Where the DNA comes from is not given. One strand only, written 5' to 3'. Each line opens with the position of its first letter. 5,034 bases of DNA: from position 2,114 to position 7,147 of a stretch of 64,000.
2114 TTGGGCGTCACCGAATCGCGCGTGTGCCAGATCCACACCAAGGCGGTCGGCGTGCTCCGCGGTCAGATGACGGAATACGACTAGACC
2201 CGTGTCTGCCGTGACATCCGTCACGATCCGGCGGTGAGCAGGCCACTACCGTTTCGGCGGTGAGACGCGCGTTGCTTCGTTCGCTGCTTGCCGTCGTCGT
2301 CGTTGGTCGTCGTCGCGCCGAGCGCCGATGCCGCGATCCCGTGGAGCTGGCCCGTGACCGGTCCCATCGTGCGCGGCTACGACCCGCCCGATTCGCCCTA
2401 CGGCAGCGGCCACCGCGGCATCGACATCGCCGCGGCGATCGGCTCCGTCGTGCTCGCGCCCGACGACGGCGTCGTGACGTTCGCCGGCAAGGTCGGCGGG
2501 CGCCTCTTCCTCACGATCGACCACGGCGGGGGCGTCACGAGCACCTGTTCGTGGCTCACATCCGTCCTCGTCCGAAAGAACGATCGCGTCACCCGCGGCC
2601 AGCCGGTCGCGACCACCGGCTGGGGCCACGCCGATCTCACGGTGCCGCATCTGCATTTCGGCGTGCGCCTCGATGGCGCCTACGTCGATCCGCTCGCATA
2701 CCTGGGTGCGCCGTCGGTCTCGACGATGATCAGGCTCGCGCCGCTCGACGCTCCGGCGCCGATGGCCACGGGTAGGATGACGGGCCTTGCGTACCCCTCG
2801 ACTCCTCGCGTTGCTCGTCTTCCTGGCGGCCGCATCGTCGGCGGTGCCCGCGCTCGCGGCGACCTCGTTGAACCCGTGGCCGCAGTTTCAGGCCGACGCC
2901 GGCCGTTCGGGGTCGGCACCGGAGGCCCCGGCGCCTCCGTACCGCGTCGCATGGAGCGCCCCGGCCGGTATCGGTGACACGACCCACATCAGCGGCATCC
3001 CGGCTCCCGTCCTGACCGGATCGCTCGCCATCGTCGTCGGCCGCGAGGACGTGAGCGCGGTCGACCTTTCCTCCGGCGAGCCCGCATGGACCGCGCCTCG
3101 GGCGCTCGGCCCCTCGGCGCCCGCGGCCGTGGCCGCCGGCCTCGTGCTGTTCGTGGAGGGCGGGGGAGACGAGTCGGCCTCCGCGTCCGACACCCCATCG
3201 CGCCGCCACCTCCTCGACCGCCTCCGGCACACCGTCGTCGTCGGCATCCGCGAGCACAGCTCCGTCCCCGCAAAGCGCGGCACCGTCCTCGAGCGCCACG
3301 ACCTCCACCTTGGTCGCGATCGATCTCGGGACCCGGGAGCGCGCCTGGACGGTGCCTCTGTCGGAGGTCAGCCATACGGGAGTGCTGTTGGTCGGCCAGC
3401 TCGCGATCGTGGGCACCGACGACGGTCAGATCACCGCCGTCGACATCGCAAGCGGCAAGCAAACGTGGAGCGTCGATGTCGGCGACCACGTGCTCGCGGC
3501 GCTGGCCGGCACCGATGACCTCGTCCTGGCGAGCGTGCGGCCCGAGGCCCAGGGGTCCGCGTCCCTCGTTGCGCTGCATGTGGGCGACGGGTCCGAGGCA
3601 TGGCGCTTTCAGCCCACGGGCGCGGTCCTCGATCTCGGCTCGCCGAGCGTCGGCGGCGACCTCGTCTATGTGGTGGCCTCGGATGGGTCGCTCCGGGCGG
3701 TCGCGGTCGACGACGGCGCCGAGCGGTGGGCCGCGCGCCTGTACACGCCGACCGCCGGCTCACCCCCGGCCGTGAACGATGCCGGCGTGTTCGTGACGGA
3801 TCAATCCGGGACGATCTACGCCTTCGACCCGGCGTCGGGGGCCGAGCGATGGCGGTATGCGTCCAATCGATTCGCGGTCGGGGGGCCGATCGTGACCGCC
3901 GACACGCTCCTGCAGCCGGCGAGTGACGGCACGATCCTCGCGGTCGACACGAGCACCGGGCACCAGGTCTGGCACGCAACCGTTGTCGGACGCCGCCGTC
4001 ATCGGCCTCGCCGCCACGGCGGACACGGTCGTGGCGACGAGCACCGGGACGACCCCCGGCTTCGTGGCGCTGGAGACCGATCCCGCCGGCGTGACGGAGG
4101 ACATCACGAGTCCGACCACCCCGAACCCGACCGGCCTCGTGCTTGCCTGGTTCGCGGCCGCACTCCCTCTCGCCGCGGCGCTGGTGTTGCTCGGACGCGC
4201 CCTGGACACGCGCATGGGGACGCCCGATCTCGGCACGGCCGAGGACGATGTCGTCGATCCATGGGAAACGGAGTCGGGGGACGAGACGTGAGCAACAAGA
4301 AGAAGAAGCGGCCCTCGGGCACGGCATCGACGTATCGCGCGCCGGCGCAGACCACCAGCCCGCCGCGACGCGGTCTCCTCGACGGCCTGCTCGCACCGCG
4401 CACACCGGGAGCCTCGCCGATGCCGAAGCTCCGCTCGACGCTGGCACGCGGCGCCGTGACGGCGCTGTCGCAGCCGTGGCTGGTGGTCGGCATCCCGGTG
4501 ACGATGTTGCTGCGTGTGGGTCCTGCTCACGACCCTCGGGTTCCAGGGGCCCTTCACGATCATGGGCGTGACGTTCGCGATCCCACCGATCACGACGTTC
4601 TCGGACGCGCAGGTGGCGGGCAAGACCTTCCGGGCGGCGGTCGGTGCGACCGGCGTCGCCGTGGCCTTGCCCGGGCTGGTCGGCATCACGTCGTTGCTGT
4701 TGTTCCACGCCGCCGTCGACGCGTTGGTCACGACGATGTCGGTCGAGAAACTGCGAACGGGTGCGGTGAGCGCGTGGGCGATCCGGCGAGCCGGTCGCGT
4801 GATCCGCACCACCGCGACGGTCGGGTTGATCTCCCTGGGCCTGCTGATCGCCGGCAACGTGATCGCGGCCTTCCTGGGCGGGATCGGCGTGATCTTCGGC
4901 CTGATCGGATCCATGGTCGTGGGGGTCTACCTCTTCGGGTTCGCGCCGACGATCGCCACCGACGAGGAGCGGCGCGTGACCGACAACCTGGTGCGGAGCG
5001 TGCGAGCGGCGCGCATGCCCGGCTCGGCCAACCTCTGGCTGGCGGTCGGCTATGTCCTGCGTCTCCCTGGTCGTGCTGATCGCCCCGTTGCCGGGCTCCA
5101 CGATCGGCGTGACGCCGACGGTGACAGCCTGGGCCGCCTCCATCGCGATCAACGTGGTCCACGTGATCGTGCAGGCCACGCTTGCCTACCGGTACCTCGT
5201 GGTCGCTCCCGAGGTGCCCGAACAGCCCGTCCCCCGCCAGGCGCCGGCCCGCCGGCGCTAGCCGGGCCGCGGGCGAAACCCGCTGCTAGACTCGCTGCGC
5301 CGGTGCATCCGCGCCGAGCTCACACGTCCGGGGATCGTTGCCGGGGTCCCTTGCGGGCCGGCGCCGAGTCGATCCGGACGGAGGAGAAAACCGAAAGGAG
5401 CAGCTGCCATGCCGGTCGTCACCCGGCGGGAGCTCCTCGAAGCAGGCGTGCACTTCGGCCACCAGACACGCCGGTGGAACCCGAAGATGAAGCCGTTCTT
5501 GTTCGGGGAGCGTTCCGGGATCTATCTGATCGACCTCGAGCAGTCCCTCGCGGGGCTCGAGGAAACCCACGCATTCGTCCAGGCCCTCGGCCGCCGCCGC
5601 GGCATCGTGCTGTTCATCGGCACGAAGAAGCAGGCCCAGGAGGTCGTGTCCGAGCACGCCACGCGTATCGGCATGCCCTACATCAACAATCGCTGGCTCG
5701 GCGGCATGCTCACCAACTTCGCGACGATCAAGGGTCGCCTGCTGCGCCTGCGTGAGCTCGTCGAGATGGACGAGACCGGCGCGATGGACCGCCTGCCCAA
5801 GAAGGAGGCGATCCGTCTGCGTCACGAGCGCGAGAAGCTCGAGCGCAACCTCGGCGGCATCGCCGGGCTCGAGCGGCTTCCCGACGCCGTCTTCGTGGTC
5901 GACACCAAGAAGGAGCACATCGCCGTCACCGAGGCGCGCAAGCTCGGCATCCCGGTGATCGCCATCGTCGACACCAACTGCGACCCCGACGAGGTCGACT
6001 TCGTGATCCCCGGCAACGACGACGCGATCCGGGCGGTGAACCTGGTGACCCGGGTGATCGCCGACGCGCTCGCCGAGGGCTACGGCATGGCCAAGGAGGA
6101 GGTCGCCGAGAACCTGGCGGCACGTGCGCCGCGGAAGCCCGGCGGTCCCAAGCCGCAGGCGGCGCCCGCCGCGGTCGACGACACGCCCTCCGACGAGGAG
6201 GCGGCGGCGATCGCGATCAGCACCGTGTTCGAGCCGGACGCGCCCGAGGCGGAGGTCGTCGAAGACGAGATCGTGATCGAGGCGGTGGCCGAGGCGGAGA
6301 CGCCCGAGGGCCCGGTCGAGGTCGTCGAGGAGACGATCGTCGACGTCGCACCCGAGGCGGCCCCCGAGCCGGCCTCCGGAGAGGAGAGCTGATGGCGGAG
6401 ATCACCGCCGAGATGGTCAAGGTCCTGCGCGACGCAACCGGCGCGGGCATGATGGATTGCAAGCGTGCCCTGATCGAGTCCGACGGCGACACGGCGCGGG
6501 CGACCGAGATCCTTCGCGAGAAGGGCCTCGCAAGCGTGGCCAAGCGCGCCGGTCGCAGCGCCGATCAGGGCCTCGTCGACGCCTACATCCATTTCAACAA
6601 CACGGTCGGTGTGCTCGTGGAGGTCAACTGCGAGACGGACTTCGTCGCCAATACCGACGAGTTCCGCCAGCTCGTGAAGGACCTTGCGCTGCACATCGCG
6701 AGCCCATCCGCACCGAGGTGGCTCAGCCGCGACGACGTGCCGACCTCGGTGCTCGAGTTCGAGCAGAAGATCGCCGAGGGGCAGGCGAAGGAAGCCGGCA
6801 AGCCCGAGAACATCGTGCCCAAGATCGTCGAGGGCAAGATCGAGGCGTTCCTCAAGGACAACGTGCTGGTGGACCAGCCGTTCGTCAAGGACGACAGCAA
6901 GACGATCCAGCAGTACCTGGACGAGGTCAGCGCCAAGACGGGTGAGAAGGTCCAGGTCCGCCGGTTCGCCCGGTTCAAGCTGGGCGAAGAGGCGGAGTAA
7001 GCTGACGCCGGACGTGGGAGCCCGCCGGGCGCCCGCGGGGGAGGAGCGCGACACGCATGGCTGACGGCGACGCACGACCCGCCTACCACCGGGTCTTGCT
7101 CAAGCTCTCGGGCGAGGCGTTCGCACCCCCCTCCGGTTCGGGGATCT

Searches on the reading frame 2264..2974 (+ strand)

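Call 48: search_protein_families(library=pfam, proteins=[window:2264-2974:+], max_evalue=0.01)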
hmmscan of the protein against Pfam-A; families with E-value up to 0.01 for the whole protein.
window:2264-2974:+ (237 aa): 1 family
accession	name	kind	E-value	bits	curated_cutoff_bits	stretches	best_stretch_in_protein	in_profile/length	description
PF01551.29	Peptidase_M23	-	4.9e-21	75.2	28.7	1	49-143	2-96/96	Peptidase family M23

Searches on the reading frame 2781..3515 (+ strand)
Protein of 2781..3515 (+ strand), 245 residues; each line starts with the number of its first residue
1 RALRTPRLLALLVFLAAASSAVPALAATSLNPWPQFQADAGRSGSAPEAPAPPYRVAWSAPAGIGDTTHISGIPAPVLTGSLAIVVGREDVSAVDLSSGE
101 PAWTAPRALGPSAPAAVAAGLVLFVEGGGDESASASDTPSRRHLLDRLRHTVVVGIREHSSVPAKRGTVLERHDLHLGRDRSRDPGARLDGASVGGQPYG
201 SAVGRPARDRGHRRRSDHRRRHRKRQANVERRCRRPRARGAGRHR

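Call 48: search_protein_families(library=pfam, proteins=[window:2781-3515:+], max_evalue=0.01)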
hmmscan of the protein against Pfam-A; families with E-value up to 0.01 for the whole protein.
window:2781-3515:+ (245 aa): 1 family
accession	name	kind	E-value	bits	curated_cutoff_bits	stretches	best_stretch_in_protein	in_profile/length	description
PF13360.13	PQQ_2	-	0.0036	17.4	27.6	1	57-142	16-94/233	Outer membrane protein assembly factor BamB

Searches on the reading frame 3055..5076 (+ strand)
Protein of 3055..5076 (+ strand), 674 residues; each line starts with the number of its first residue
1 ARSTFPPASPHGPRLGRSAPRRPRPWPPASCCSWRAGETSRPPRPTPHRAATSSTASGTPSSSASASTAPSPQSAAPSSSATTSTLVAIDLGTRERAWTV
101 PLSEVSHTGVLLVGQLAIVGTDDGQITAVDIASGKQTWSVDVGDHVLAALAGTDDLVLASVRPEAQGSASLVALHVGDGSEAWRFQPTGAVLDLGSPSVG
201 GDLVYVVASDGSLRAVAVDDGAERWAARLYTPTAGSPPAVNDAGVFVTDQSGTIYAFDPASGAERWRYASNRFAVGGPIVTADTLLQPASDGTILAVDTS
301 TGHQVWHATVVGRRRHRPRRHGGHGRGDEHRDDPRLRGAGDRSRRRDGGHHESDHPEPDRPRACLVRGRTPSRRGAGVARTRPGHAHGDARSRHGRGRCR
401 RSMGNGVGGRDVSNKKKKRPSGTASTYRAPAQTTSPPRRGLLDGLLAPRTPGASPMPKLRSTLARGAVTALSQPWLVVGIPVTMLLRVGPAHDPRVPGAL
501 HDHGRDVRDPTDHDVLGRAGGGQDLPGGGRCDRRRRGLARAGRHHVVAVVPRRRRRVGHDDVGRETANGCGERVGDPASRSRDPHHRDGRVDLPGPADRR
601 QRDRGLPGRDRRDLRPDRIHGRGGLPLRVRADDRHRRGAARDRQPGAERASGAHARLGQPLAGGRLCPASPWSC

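Call 48: search_protein_families(library=pfam, proteins=[window:3055-5076:+], max_evalue=0.01)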
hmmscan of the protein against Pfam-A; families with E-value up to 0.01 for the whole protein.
window:3055-5076:+ (674 aa): 3 families
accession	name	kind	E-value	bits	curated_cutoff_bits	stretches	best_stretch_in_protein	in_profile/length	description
PF13360.13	PQQ_2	-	4.7e-31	108.7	27.6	2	84-235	3-152/233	Outer membrane protein assembly factor BamB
PF13570.13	Beta-prop_ACSF4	-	3.7e-18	66.5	133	2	170-310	72-212/329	Beta-alanine-activating enzyme, beta-propeller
PF01011.28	PQQ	-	1.3e-12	47.7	26.7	0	277-317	52-92/595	Glucose/ethanol/alcohol dehydrogenase, beta-propeller domain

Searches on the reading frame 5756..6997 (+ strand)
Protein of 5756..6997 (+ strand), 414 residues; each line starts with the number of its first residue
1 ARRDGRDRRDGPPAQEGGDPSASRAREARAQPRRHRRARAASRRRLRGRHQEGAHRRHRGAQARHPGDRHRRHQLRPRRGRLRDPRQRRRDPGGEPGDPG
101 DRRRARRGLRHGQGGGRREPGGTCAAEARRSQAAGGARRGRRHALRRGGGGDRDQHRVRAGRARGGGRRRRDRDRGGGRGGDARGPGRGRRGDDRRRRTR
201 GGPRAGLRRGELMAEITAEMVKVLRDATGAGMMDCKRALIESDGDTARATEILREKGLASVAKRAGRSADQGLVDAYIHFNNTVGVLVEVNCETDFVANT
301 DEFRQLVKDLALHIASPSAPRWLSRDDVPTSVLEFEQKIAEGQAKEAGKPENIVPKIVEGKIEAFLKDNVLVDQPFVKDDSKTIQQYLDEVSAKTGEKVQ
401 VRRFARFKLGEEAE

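Call 48: search_protein_families(library=pfam, proteins=[window:5756-6997:+], max_evalue=0.01)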
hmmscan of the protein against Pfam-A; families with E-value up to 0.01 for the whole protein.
window:5756-6997:+ (414 aa): 2 families
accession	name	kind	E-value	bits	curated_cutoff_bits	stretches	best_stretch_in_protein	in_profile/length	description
PF00889.24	EF_TS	-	2.4e-38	132.2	27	1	268-411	76-204/204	Elongation factor TS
PF25025.1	EF-Ts_N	-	0.0069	16.8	33.2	0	217-256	13-53/60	Elongation factor Ts, mitochondrial, N-terminal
